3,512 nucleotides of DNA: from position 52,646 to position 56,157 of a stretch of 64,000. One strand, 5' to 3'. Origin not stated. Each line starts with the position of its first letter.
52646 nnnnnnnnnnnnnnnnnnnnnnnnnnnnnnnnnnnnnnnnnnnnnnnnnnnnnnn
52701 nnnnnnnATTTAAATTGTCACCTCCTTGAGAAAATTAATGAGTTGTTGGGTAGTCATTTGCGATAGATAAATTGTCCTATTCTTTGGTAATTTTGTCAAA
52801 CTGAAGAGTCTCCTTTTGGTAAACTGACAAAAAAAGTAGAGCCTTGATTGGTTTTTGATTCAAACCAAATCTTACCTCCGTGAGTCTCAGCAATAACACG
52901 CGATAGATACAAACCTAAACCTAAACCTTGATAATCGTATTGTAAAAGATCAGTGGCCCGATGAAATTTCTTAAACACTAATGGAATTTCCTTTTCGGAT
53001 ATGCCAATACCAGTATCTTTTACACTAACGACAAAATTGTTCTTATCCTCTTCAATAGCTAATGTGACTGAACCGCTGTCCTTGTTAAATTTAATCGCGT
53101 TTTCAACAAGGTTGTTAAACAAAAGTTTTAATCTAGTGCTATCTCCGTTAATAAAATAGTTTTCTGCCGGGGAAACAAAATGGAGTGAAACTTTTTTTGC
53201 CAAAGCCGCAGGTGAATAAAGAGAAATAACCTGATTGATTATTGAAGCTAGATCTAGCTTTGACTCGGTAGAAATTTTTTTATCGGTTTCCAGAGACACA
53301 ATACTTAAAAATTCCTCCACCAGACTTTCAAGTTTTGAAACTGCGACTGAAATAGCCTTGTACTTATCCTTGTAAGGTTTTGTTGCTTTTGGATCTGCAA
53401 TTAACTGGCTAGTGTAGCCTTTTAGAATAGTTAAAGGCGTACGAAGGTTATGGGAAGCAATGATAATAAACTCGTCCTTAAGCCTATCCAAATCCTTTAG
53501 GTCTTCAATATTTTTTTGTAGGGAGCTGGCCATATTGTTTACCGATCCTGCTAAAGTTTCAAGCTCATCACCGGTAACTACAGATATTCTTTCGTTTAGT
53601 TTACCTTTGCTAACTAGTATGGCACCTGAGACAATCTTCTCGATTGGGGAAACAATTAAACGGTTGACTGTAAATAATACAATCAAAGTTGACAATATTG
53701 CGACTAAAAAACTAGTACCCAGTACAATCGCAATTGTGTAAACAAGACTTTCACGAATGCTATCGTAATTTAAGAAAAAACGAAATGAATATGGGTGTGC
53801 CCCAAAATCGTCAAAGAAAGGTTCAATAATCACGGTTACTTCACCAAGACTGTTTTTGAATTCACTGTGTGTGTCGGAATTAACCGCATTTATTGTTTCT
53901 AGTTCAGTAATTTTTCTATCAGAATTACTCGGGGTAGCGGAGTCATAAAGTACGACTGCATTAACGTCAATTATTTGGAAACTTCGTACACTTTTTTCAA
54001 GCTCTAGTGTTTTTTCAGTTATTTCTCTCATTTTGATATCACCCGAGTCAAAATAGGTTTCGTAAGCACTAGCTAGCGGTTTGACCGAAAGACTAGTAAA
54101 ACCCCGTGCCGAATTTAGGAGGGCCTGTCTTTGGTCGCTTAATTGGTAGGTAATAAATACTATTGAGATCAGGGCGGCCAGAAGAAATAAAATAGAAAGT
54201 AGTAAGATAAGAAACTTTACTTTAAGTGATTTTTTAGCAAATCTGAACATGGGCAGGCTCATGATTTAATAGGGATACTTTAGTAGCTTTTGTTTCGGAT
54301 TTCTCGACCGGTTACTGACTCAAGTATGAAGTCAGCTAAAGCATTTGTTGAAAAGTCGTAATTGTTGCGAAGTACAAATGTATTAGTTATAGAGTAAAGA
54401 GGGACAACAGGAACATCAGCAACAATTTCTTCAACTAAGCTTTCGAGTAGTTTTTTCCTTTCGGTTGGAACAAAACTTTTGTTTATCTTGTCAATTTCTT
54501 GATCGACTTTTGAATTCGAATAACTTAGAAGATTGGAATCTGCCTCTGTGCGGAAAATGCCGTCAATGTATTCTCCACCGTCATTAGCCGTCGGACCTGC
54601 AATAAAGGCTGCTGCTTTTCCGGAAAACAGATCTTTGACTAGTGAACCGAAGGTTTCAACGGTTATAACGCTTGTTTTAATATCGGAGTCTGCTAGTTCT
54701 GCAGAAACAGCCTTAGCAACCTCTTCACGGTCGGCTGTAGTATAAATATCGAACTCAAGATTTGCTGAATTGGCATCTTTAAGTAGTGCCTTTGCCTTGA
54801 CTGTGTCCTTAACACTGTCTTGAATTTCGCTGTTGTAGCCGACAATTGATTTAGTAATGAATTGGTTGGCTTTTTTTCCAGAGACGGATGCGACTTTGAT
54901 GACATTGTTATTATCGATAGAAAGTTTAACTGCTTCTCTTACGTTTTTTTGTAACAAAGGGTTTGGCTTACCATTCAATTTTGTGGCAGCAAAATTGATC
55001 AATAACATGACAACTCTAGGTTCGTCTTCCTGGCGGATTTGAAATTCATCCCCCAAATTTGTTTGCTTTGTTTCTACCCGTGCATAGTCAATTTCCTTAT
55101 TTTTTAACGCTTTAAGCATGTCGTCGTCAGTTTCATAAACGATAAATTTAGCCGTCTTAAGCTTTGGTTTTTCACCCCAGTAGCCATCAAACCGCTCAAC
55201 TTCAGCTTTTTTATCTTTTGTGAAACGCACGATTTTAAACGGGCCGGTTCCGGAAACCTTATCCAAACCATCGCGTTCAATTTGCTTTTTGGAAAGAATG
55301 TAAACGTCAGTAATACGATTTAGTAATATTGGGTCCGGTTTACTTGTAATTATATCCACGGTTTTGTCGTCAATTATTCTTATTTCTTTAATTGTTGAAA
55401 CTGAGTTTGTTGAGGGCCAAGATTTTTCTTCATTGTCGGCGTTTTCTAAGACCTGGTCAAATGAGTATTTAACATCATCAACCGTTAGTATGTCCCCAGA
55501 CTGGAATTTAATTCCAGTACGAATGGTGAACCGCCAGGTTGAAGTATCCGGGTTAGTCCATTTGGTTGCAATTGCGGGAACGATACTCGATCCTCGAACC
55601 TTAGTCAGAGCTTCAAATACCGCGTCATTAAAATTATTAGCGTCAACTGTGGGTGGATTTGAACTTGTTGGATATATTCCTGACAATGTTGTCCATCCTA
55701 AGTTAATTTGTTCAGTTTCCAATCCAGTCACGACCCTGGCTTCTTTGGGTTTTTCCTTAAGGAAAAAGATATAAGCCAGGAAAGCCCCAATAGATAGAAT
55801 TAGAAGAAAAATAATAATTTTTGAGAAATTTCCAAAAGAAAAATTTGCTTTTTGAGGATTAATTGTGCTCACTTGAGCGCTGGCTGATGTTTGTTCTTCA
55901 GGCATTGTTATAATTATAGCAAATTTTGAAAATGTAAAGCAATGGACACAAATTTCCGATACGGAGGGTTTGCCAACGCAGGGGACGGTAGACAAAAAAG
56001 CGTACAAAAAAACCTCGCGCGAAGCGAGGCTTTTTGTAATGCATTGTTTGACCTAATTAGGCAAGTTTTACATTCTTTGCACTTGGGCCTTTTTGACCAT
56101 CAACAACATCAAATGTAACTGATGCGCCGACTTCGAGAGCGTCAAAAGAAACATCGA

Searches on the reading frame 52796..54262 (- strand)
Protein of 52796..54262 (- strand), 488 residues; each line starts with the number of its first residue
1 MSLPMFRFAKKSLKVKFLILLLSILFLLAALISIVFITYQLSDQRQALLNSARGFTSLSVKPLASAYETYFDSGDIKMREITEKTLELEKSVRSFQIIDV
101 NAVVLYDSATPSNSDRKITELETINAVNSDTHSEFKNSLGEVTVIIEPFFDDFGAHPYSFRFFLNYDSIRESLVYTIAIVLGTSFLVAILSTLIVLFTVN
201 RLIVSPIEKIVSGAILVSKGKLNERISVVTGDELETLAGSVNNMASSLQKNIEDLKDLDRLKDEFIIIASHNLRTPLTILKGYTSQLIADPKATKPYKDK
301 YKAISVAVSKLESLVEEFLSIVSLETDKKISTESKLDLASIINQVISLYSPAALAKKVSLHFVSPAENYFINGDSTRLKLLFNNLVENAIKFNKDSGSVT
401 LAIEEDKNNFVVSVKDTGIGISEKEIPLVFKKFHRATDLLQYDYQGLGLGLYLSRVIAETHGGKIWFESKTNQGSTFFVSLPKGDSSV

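Call 4: search_protein_families(library=pfam, proteins=[window:52796-54262:-], max_evalue=0.01)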
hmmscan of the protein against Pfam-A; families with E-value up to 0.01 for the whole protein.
window:52796-54262:- (488 aa): 5 families
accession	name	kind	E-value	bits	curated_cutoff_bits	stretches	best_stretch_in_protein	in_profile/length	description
PF02518.31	HATPase_c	-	6e-27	94.7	26.4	1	373-483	1-109/111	Histidine kinase-, DNA gyrase B-, and HSP90-like ATPase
PF00672.30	HAMP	-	8.2e-11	42.5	25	1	200-249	3-52/53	HAMP domain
PF00512.31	HisKA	-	5.2e-09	36.5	26.9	1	262-325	2-64/66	His Kinase A (phospho-acceptor) domain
PF13589.12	HATPase_c_3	-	0.0059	17.1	25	0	385-438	10-61/137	Histidine kinase-, DNA gyrase B-, and HSP90-like ATPase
PF13581.12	HATPase_c_2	-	0.0086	16.5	27.4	0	382-458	36-109/127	Histidine kinase-like ATPase domain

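Call 33: search_protein_families(library=ncbifam, proteins=[window:52796-54262:-], max_evalue=1)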
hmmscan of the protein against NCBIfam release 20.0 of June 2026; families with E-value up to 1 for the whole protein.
window:52796-54262:- (488 aa): 98 families (the best 25 are shown)
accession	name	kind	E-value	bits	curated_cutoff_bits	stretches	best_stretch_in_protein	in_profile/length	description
NF040691.1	MtrAB_MtrB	equivalog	2.4e-54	185.2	450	1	144-483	154-492/507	MtrAB system histidine kinase MtrB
NF033092.0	HK_WalK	equivalog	8.7e-53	179.8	725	2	255-482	365-593/594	cell wall metabolism sensor histidine kinase WalK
NF046044.1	PnpS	equivalog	2.5e-51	174.9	400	2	251-482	159-390/390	two-component system histidine kinase PnpS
TIGR02966.1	phoR_proteo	equivalog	2e-47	161.8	334.2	1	248-480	100-332/333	phosphate regulon sensor histidine kinase PhoR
NF008318.0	PRK11107.1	equivalog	6.5e-43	146.9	890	2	259-481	290-516/920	two-component sensor histidine kinase BarA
NF047874.1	MASE3_PAS_HK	subfamily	2.2e-41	142.4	560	1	244-483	380-625/655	MASE3 domain-containing sensor histidine kinase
TIGR02956.1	TMAO_torS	equivalog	4e-40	137.7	676.5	1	233-482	435-681/967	TMAO reductase system sensor histidine kinase/response regulator TorS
NF033091.0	HK_VanS_ACDEFG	equivalog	1.1e-39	136.3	400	1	191-482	6-293/293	vancomycin resistance histidine kinase VanS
NF041880.1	EPS_EpsF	equivalog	1.2e-39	136.1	900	1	249-482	261-492/492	response regulator EpsF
NF007837.0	PRK10549.1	equivalog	6.2e-39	134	603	1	183-483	165-458/466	envelope stress sensor histidine kinase BaeS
NF012163.2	BaeS_SmeS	equivalog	6.6e-38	130.8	500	1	186-474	171-449/457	sensor histidine kinase efflux regulator BaeS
TIGR01386.1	cztS_silS_copS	subfamily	2.3e-37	129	292.55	1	177-482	163-457/457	heavy metal sensor histidine kinase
NF041735.1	hist_kin_RppB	equivalog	2.8e-37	128.6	400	1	265-482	219-438/438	two-component system sensor histidine kinase RppB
NF041210.1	his_kin_PieS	equivalog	3.4e-37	128.5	850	1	6-483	3-470/474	two component system sensor histidine kinase PieS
NF038297.2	hybrid_HK_HrmK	equivalog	3.2e-34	118.6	725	1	240-483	213-457/607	hybrid histidine kinase/response regulator HrmK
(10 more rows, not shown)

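Call 73: search_protein_families(library=padloc, proteins=[window:52796-54262:-], max_evalue=0.01)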
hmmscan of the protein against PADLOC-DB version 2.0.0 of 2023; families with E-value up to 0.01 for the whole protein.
window:52796-54262:- (488 aa): 1 family
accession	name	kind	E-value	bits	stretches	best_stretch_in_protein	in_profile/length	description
PDLC04647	PDC-M43B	-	3.7e-09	34.1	1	334-472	186-322/347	-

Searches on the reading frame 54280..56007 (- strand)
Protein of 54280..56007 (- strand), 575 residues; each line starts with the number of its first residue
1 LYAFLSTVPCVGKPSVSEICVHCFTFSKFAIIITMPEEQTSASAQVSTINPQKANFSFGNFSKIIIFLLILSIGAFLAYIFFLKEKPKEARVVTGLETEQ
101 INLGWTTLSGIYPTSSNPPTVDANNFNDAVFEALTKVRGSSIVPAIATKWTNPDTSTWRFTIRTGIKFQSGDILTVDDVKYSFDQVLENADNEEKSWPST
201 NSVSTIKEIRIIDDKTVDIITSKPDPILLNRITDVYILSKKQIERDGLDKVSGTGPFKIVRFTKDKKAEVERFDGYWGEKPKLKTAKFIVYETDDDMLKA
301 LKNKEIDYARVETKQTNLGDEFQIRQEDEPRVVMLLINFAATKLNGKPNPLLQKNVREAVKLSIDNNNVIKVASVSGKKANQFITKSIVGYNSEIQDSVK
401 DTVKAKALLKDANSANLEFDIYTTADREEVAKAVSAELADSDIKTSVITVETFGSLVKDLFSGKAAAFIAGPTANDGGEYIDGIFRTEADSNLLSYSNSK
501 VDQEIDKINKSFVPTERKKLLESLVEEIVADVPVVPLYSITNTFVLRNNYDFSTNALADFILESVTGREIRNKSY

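Call 4: search_protein_families(library=pfam, proteins=[window:54280-56007:-], max_evalue=0.01)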
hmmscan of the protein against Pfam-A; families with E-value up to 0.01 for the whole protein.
window:54280-56007:- (575 aa): 2 families
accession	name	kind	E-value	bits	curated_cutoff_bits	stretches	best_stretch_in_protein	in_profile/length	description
PF00496.27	SBP_bac_5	-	3.3e-55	188.1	32.4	1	142-475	2-349/368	Bacterial extracellular solute-binding proteins, family 5 Middle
PF01708.21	Gemini_mov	-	0.0017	18.5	25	1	36-85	9-61/92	Geminivirus putative movement protein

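Call 33: search_protein_families(library=ncbifam, proteins=[window:54280-56007:-], max_evalue=1)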
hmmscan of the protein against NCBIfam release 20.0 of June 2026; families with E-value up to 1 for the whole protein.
window:54280-56007:- (575 aa): 11 families
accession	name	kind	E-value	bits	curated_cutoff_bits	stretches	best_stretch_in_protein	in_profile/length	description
NF045468.1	Opp5A_nikA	equivalog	6.3e-37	127.2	600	1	114-533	28-452/488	nickel ABC transporter substrate-binding protein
TIGR02294.1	nickel_nikA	equivalog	1.2e-26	93.3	393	1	112-412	20-325/501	nickel ABC transporter substrate-binding protein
NF047575.1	opine_bind_CntA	exception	2.5e-26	92.3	800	1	128-415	63-361/535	staphylopine-dependent metal ABC transporter substrate-binding lipoprotein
NF043070.1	DppA_dipep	equivalog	1.3e-24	86.7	1005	1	129-497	59-460/535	dipeptide ABC transporter periplasmic-binding protein DppA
NF045467.1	Opp4A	equivalog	1.2e-23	83.2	650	1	131-413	67-379/556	oligopeptide ABC transporter substrate-binding protein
NF011689.0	PRK15109.1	equivalog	2.4e-18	66.1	560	1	142-560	79-528/547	ABC transporter substrate-binding protein SapA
NF011942.0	PRK15413.1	equivalog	5.1e-18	65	594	1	152-538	82-481/512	glutathione ABC transporter substrate-binding protein GsiB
TIGR04028.1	SBP_KPN_01854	hypoth_equivalog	5.1e-15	55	468.5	1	142-413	44-330/509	TIGR04028 family ABC transporter substrate-binding protein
NF010149.0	PRK13626.1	equivalog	2.1e-10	39.9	476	1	129-298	149-312/552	HTH-type transcriptional regulator SgrR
NF011684.0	PRK15104.1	equivalog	1.6e-08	33.7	947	1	121-545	60-516/543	oligopeptide ABC transporter substrate-binding protein OppA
NF046089.1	CD3337_EF1877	subfamily_domain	0.13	11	120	1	37-90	117-168/450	CD3337/EF1877 family mobilome membrane protein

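Call 73: search_protein_families(library=padloc, proteins=[window:54280-55902:-], max_evalue=0.01)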
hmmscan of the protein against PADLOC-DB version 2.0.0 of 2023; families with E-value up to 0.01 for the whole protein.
window:54280-55902:- (540 aa): 0 families

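Call 74: search_solved_structures(query=window:54280-55902:-, max_evalue=1e-10)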
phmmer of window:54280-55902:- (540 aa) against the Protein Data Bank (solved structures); distinct sequences matched with E-value up to 1e-10: 43.
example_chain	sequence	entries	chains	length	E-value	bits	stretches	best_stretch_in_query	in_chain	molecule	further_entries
5u4o_A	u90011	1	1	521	3.7e-28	101.6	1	95-509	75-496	ABC transporter substrate-binding protein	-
1dpe_A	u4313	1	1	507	1e-27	100.1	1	101-454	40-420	DIPEPTIDE-BINDING PROTEIN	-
1dpp_A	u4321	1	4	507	1.9e-27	99.3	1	101-443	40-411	DIPEPTIDE BINDING PROTEIN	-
8z1y_F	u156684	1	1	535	2.2e-27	99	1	101-443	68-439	Dipeptide-binding protein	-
8z1z_F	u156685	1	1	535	2.7e-27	98.8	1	101-443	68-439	Dipeptide-binding protein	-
8upi_A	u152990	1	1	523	1.6e-22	83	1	106-503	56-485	Peptide ABC transporter substrate-binding protein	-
5yh8_A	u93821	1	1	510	5.8e-21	77.9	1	68-378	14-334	Nickel ABC transporter substrate-binding protein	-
5yhe_A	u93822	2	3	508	6.2e-21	77.8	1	68-378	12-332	Nickel ABC transporter substrate-binding protein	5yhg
5yh5_A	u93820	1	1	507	8e-21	77.4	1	68-378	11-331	Nickel ABC transporter substrate-binding protein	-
5f1q_A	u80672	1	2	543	3.6e-19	72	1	101-449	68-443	Periplasmic dipeptide transport protein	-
6hlx_A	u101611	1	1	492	2.5e-18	69.2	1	106-501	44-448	AgaA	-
6ofq_A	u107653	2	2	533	9.9e-17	63.9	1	101-502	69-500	Heme-binding protein A / AI-2 binding protein A | Heme-binding protein A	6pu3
8ay0_A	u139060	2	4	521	2.4e-16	62.6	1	78-507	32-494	Dipeptide-binding protein DppE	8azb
4wed_A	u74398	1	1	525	4.6e-16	61.7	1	92-378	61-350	ABC transporter, periplasmic solute-binding protein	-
5za4_A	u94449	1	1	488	3e-15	59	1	69-391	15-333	Putative ABC transporter periplasmic binding protein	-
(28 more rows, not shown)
